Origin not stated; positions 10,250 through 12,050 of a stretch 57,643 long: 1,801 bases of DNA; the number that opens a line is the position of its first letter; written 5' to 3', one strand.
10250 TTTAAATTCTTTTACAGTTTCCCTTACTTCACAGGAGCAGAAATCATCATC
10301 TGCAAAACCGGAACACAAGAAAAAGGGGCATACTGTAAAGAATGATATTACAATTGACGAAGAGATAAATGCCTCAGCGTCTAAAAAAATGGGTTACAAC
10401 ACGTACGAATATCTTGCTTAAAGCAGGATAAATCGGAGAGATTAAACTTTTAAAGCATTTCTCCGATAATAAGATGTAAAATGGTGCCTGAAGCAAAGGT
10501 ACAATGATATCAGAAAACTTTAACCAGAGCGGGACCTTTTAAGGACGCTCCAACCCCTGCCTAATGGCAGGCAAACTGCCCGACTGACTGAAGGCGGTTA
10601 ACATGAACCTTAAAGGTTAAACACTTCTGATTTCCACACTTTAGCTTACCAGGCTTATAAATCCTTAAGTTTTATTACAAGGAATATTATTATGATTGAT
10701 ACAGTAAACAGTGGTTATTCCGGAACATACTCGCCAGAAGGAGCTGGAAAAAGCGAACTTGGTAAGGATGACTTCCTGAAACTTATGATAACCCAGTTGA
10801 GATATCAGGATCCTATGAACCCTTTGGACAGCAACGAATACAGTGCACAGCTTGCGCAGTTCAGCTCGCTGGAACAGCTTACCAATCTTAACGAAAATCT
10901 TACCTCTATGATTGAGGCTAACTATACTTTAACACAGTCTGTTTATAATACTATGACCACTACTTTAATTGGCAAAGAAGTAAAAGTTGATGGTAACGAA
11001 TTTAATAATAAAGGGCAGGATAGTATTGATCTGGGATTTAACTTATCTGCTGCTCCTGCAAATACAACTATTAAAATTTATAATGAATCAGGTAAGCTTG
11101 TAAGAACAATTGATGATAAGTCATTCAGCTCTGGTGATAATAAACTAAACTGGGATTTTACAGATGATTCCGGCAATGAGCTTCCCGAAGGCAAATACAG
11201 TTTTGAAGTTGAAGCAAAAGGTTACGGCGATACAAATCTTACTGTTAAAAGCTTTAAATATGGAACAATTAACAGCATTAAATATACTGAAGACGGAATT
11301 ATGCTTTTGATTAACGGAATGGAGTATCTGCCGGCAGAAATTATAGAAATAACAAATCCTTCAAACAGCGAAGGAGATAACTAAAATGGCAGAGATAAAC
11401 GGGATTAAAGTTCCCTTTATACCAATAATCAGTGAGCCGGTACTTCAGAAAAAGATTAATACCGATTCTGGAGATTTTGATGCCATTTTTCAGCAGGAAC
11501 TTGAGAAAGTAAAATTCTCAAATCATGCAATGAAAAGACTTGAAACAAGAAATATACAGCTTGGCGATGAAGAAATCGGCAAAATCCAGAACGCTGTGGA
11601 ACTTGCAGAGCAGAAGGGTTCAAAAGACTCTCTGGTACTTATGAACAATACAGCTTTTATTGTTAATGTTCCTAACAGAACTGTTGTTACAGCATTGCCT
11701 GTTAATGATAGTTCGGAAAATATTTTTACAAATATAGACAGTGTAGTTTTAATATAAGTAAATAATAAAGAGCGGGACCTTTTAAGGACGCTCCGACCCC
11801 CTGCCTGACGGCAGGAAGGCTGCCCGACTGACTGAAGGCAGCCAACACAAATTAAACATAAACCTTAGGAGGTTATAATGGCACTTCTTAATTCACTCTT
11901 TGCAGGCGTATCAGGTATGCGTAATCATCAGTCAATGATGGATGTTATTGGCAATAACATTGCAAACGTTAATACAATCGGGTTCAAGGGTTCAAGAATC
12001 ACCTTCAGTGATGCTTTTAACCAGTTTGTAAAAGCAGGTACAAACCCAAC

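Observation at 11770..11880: Second copy of the element in the flgE leader, followed by an SD-sequestering hairpin with GGA motifs (possible CsrA or translational control of the hook gene)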

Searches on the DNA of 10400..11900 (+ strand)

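Call 8: search_rna_families(source=window, start=10400, end=11900, threshold=evalue, max_evalue=10, show_alignments=3)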
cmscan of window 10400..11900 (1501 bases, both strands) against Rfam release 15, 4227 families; matches with E-value up to 10: 4.
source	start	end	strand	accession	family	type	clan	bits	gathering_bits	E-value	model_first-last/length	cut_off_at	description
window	11692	11786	-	RF02120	FTX_2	Gene; lncRNA;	-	17.5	48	2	1-97/97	no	FTX transcript, XIST regulator conserved region 2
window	10412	10509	-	RF01457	rli22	Gene; sRNA;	CL00114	17.4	80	8.9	1-111/111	no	Listeria sRNA rli22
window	10426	10514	-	RF02119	FTX_1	Gene; lncRNA;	-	14.6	50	8.1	1-71/71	no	FTX transcript, XIST regulator conserved region 1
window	11563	11580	+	RF01129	sR44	Gene; snRNA; snoRNA; CD-box;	-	14.2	45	1.6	1-55/55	no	Small nucleolar RNA sR44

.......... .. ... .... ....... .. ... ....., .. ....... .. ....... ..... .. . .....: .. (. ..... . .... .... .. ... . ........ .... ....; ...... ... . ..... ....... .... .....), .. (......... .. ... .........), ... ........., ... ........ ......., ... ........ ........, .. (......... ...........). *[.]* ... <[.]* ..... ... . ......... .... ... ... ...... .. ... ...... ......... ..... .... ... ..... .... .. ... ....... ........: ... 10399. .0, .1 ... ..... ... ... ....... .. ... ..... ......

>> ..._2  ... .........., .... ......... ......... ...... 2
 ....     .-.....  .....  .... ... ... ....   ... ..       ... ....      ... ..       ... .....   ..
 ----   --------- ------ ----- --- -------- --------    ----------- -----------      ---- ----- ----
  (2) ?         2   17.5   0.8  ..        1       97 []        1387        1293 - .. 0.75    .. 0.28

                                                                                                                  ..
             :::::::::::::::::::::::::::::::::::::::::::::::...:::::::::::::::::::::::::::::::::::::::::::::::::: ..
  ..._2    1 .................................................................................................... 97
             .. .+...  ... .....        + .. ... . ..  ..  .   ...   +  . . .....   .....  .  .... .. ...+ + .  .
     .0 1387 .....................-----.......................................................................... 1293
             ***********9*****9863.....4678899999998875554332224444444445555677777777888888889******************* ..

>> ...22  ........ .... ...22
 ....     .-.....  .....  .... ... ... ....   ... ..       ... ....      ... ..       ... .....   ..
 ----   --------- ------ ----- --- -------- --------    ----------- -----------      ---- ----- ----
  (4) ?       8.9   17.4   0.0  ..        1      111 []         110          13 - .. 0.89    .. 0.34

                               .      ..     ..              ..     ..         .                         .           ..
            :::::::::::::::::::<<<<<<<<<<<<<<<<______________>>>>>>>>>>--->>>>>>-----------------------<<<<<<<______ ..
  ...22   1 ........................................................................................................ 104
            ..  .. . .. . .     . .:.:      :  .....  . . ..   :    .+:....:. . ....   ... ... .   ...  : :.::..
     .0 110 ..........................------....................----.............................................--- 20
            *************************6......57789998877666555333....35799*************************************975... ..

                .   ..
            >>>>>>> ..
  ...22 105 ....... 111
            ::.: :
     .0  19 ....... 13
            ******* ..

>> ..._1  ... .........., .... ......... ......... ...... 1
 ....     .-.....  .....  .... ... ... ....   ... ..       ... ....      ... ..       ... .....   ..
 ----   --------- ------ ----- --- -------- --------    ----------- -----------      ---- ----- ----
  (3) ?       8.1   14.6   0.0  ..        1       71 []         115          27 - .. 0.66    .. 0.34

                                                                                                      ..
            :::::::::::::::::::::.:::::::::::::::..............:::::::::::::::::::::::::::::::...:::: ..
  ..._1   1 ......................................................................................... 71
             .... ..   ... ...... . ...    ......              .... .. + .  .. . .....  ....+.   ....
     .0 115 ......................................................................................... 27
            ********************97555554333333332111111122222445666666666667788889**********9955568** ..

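Call 28: build_rna_model(alignment_id=A3)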
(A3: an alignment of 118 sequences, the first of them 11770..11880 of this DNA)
Model R1 built from alignment A3 (118 sequences, 169 columns); structure: RNAalifold consensus.
model positions 89; base pairs 15; branch points 1; effective number of sequences 2.11; information 0.64 bits per position. Calibrated on 0.2 Mb of random sequence (short: E-values are rough).
structure used (alignment columns):
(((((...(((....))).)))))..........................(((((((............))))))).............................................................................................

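Call 29: search_with_rna_model(model_id=R1, source=window, filters=off, max_evalue=10, show_alignments=3)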
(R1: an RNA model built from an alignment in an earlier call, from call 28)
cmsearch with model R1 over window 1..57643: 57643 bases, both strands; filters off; matches with E-value up to 10: 20.
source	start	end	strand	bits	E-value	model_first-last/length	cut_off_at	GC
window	11770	11880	+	71.5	1.4e-13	1-89/89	no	0.53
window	10527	10605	+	42.5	2.2e-07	1-89/89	no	0.57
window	18691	18773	+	10.8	1.4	1-89/89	no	0.35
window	27641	27718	+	10.6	1.6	1-89/89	no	0.36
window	34360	34444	+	10.2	1.9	1-89/89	no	0.26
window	47694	47800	-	10.1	1.9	1-89/89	no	0.36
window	22618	22725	-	9.4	2.8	1-89/89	no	0.37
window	1826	1899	+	9.3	2.9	1-89/89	no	0.36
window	39295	39401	+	9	3.4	1-89/89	no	0.35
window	57097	57166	+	8.9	3.7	1-89/89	no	0.34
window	11690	11793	-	8.8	3.7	1-89/89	no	0.32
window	10456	10550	-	8.7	4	1-89/89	no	0.4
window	51673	51750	-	8.6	4.1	1-89/89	no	0.33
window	35876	35906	-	7.7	6.6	1-89/89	no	0.35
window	5427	5463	+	7.6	6.8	1-89/89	no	0.3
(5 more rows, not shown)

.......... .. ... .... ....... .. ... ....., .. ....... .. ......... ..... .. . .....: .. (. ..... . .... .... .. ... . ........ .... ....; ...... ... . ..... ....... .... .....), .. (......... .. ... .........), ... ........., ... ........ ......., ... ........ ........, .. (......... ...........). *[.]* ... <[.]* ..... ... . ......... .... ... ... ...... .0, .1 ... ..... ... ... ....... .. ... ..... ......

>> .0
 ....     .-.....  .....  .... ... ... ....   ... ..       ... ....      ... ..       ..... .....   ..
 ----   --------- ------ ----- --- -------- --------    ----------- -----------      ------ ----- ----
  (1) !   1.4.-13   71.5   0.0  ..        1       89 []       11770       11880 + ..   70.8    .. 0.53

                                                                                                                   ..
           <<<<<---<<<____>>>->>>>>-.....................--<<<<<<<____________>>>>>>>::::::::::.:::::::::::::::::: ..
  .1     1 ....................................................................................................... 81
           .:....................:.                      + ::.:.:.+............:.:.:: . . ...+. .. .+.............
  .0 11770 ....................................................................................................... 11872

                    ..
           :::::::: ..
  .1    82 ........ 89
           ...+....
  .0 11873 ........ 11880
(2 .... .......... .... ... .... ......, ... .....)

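Call 30: search_with_rna_model(model_id=R1, sources=[L001, L002, L003, L004, L005, L006, L007, L008, L009, L010, L011, L012, L013, L014, L015, L016, L017, L018, L019, L020, L021, L022, L023, L024, L025, L026, L027, L028, L029, L030, L031, L032, L033, L034, L035, L036, L037, L038, L039, L040, L041, L042, L043, L044, L045, L046, L047, L048, L049, L050, L051, L052, L053, L054, L055, L056, L057, L058, L059, L060, L061, L062], max_evalue=0.1)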
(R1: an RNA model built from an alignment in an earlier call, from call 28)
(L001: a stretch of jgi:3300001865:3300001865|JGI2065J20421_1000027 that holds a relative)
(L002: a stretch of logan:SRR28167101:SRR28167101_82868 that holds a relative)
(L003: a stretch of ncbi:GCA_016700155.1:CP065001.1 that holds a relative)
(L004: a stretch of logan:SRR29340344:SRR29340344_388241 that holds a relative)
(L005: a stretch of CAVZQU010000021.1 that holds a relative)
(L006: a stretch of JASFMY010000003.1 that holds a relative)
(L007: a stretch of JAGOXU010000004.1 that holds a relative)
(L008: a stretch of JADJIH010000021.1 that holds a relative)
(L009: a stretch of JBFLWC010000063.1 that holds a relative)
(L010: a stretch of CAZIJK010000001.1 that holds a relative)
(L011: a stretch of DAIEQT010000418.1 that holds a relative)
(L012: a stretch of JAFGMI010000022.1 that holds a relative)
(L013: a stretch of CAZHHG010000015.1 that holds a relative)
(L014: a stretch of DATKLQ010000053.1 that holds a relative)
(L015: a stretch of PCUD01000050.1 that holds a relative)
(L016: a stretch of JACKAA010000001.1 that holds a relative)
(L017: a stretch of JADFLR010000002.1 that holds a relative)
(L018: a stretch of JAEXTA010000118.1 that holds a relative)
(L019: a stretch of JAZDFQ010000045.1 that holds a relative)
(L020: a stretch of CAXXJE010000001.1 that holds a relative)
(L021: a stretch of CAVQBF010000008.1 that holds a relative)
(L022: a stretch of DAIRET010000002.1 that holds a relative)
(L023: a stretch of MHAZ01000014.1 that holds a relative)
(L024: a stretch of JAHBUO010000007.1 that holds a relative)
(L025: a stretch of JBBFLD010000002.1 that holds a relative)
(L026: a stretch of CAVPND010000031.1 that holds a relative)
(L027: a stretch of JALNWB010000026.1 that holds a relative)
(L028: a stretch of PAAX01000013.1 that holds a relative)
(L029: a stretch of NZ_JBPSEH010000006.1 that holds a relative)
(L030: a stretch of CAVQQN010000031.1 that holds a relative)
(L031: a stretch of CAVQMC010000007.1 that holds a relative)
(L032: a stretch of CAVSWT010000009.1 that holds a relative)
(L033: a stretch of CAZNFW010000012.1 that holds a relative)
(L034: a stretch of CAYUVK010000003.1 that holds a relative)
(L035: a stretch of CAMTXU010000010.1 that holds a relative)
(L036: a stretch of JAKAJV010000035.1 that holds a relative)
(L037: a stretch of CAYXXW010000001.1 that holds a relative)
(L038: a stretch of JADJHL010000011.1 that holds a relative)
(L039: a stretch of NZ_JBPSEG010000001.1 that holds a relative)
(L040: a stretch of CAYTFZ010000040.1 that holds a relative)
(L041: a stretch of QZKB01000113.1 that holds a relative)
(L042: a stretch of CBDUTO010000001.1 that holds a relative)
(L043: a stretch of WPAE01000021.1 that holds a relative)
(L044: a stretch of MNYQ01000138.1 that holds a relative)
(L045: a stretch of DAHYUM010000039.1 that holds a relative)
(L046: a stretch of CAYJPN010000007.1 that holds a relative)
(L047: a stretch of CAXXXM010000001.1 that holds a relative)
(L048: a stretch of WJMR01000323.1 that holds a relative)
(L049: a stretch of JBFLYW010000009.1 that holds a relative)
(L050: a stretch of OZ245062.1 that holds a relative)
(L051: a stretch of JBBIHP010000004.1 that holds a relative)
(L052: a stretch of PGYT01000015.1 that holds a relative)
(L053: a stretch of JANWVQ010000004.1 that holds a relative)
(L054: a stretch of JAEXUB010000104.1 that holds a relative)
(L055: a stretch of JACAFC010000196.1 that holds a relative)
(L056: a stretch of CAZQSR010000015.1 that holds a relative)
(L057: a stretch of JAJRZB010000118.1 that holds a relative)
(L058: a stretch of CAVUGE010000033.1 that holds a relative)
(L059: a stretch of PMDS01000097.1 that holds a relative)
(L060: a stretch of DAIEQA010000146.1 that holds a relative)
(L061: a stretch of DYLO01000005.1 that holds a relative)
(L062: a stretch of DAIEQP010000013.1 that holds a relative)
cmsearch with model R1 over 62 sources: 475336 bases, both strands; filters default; matches with E-value up to 0.1: 62.
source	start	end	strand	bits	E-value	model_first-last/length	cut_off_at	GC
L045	1452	1541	+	100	8.3e-19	1-89/89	no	0.49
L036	3689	3778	-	98.8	1.6e-18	1-89/89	no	0.41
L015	2572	2661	+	95.9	6.3e-18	1-89/89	no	0.43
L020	2342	2427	-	95.9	6.6e-18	1-89/89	no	0.51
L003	4594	4679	+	95.4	8.3e-18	1-89/89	no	0.5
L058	2727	2820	+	94.7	1.2e-17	1-89/89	no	0.36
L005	1363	1450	-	94.5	1.3e-17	1-89/89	no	0.47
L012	1835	1920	-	94.3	1.4e-17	1-89/89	no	0.51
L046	4408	4497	+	94.1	1.6e-17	1-89/89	no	0.42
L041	1324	1410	-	93.8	1.8e-17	1-89/89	no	0.51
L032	7428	7514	-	93.5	2.1e-17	1-89/89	no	0.45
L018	5665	5749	+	93.3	2.3e-17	1-89/89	no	0.47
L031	7627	7716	+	93.3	2.4e-17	1-89/89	no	0.42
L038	980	1065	+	93.2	2.4e-17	1-89/89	no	0.42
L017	3956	4044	-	93.2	2.4e-17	1-89/89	no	0.47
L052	6154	6239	+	92.9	2.8e-17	1-89/89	no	0.47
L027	351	438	-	92.6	3.3e-17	1-89/89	no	0.49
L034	2981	3073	+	92.5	3.4e-17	1-89/89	no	0.37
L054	660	746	-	92.5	3.5e-17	1-89/89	no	0.52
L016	5264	5347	-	92.3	3.8e-17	1-89/89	no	0.44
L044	5838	5927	-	92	4.4e-17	1-89/89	no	0.43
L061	6179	6262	-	92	4.4e-17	1-89/89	no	0.43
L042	126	217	-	91.7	5.1e-17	1-89/89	no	0.45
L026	1709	1792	-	91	7.1e-17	1-89/89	no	0.44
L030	2775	2858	-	90.6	8.8e-17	1-89/89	no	0.45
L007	2323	2406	-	90.4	9.7e-17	1-89/89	no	0.42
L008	3898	3981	+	90.3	1e-16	1-89/89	no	0.46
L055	5267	5352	-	90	1.2e-16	1-89/89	no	0.5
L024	4010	4095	-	89.9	1.2e-16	1-89/89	no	0.45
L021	555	639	-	88.4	2.6e-16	1-89/89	no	0.49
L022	5113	5202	-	88.3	2.8e-16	1-89/89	no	0.43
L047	1549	1639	+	86.4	7.1e-16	1-89/89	no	0.48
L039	5384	5481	-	86.4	7.2e-16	1-89/89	no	0.49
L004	4624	4714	+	85.1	1.3e-15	1-89/89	no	0.47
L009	811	888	+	85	1.4e-15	1-89/89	no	0.49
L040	3504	3590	-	84.8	1.5e-15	1-89/89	no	0.53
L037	1306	1389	-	84.5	1.8e-15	1-89/89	no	0.52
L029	6493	6590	+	84.1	2.1e-15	1-89/89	no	0.46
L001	4621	4709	+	83.9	2.4e-15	1-89/89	no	0.45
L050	3379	3462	-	83.7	2.6e-15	1-89/89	no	0.51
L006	2244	2335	+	83.1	3.5e-15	1-89/89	no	0.48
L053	4980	5069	+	82.4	5.1e-15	1-89/89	no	0.49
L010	4516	4589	-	80.7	1.2e-14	1-89/89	no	0.54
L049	3356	3429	-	80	1.7e-14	1-89/89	no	0.58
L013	5376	5449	+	78.7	3.1e-14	1-89/89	no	0.59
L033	2271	2349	-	78.7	3.2e-14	1-89/89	no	0.49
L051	737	810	-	78.4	3.7e-14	1-89/89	no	0.59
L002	4581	4664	+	77.8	4.9e-14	1-89/89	no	0.48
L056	605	689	-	77.7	5e-14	1-89/89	no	0.48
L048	1954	2043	-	77.7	5.1e-14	1-89/89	no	0.61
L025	3337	3415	-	77.5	5.6e-14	1-89/89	no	0.51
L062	4134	4207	+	77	7.4e-14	1-89/89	no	0.55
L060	1129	1222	+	76.8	8.1e-14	1-89/89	no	0.5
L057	1440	1523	-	75.7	1.4e-13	1-89/89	no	0.52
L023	4999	5073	-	74.9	2.1e-13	1-89/89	no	0.57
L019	63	137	-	74.4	2.6e-13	1-89/89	no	0.59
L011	4753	4827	+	73.6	4e-13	1-89/89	no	0.55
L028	1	69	-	72.2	7.8e-13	1-69/89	3'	0.49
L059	1561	1634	+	72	8.6e-13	1-89/89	no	0.47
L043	1013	1087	+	70.2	2.1e-12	1-89/89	no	0.57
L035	540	615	+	70.1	2.2e-12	1-89/89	no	0.51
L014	189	270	+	68.8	4.2e-12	1-89/89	no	0.48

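Call 31: search_with_rna_model(model_id=R1, sources=[L063, L064, L065, L066, L067, L068, L069, L070, L071, L072, L073, L074, L075, L076, L077, L078, L079, L080, L081, L082, L083, L084, L085, L086, L087, L088, L089, L090, L091, L092, L093, L094, L095, L096, L097, L098, L099, L100, L101, L102, L103, L104, L105, L106, L107, L108, L109, L110, L111, L112, L113, L114, L115, L116, L117, L118, L119, L120, L121, L122, L123, L124], max_evalue=0.1)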
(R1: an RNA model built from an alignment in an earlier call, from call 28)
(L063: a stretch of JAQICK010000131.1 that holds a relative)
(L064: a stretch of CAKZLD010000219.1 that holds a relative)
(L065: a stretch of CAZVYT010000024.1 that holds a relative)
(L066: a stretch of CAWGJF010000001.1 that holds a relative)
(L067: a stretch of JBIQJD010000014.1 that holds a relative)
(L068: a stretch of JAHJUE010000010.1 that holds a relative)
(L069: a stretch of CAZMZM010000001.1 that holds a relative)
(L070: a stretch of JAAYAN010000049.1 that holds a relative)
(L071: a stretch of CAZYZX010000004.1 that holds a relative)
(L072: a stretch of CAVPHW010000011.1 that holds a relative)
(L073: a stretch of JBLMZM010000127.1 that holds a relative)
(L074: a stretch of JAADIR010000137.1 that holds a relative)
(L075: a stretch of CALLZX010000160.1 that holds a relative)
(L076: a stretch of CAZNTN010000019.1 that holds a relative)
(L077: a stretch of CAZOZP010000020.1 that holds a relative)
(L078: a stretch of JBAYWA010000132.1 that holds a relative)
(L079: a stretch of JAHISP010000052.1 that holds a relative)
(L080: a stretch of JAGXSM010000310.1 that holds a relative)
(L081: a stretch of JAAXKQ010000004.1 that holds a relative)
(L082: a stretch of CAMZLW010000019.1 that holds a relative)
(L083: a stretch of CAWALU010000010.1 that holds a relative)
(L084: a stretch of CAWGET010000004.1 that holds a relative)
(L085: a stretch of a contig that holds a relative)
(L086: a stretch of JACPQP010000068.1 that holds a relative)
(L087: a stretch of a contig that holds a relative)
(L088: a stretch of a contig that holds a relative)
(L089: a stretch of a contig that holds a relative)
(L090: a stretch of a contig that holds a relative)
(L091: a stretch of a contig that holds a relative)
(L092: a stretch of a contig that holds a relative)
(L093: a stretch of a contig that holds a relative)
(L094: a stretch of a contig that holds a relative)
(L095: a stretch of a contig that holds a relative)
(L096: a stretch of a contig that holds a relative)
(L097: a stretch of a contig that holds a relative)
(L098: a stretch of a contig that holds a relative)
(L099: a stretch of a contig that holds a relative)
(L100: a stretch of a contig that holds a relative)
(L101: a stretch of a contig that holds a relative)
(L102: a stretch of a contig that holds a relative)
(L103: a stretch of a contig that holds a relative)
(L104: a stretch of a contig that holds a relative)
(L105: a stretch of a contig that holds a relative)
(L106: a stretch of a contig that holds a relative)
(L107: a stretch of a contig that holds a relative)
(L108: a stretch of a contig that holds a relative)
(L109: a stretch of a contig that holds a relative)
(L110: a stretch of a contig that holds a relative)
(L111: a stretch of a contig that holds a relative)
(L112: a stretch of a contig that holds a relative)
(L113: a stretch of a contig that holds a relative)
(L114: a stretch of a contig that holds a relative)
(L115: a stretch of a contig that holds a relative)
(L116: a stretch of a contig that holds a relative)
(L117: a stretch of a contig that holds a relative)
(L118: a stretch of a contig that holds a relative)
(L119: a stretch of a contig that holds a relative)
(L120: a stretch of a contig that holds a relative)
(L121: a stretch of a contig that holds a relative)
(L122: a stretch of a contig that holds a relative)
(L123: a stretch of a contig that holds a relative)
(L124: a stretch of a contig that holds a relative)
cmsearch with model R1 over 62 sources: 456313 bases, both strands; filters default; matches with E-value up to 0.1: 61.
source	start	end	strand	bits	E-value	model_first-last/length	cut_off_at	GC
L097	6855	6944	+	98.4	1.8e-18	1-89/89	no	0.41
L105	3907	3993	-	98.1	2.1e-18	1-89/89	no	0.41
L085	125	213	-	98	2.1e-18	1-89/89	no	0.44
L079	5537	5625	-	97.8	2.4e-18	1-89/89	no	0.43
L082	1131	1219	-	97.5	2.7e-18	1-89/89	no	0.44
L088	7383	7475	+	96.5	4.5e-18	1-89/89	no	0.38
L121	6138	6228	-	96.1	5.5e-18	1-89/89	no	0.41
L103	6432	6518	-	95.7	6.6e-18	1-89/89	no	0.44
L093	4655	4749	+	95.6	7.2e-18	1-89/89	no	0.37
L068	5234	5320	-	94.9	1e-17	1-89/89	no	0.46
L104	6534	6626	+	94.8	1.1e-17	1-89/89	no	0.38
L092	5279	5366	+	94.6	1.2e-17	1-89/89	no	0.44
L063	1813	1902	-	93.5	2e-17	1-89/89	no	0.44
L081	2734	2819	+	93.4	2.1e-17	1-89/89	no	0.44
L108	5125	5208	-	93.3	2.3e-17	1-89/89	no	0.44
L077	2535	2623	+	92.9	2.7e-17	1-89/89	no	0.46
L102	5917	6006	+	92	4.2e-17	1-89/89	no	0.41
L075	2883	2966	+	91.3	5.9e-17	1-89/89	no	0.44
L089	3804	3888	+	91.3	6.1e-17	1-89/89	no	0.45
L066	5570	5650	+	91.2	6.2e-17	1-89/89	no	0.48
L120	3582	3671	+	91.1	6.7e-17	1-89/89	no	0.41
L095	7200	7292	-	90.3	9.9e-17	1-89/89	no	0.39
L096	7802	7887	+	90.1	1.1e-16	1-89/89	no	0.47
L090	7657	7741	+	89.3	1.6e-16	1-89/89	no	0.46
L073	6701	6784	+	89.2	1.7e-16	1-89/89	no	0.46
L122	2564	2652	+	89.1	1.7e-16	1-89/89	no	0.46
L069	1249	1336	-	89.1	1.8e-16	1-89/89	no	0.5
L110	2003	2096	-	88.6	2.2e-16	1-89/89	no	0.47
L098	1194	1284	+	88.2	2.8e-16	1-89/89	no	0.41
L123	7765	7855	-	88.1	2.8e-16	1-89/89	no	0.46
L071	7472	7562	-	87.8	3.3e-16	1-89/89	no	0.49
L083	5611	5696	+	87.6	3.7e-16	1-89/89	no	0.49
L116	6231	6323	-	87.5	3.8e-16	1-89/89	no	0.38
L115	428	518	+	87.2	4.4e-16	1-89/89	no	0.44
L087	2678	2760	-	86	8.1e-16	1-89/89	no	0.46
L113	2379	2458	+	85.8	9e-16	1-89/89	no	0.43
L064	1029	1121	-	85.5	1e-15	1-89/89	no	0.44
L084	6893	6980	-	85.2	1.2e-15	1-89/89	no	0.51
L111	834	924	-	85.1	1.3e-15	1-89/89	no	0.47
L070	6054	6140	-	84.8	1.5e-15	1-89/89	no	0.53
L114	6729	6821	-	84.8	1.5e-15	1-89/89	no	0.51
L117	3180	3271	+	83.1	3.4e-15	1-89/89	no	0.48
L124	2661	2757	+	82.7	4.1e-15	1-89/89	no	0.44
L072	4635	4720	+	82.2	5.4e-15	1-89/89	no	0.43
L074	3616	3705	-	81.7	7e-15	1-89/89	no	0.52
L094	4318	4391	+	78.3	3.7e-14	1-89/89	no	0.57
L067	4257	4340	-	77.8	4.7e-14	1-89/89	no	0.48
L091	7908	7980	-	76.7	7.9e-14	1-89/89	no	0.56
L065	6531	6605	+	74.6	2.3e-13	1-89/89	no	0.57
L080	7109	7182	-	73.9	3.2e-13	1-89/89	no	0.58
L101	4163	4276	+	72.1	7.9e-13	1-89/89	no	0.43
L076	5750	5823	-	71.9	8.8e-13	1-89/89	no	0.57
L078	2492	2567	+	71.6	1e-12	1-89/89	no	0.53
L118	3134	3213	+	70.3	1.9e-12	1-89/89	no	0.47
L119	5452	5527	+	69.2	3.3e-12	1-89/89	no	0.55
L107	132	209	-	69.1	3.5e-12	1-89/89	no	0.53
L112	815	953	-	68.1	5.5e-12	1-89/89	no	0.5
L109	4872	4947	-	66.2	1.4e-11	1-89/89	no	0.54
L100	7054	7130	+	66.2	1.5e-11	1-89/89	no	0.49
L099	2456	2531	-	65.5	2e-11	1-89/89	no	0.53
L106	2196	2344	+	25.2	0.0092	1-89/89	no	0.39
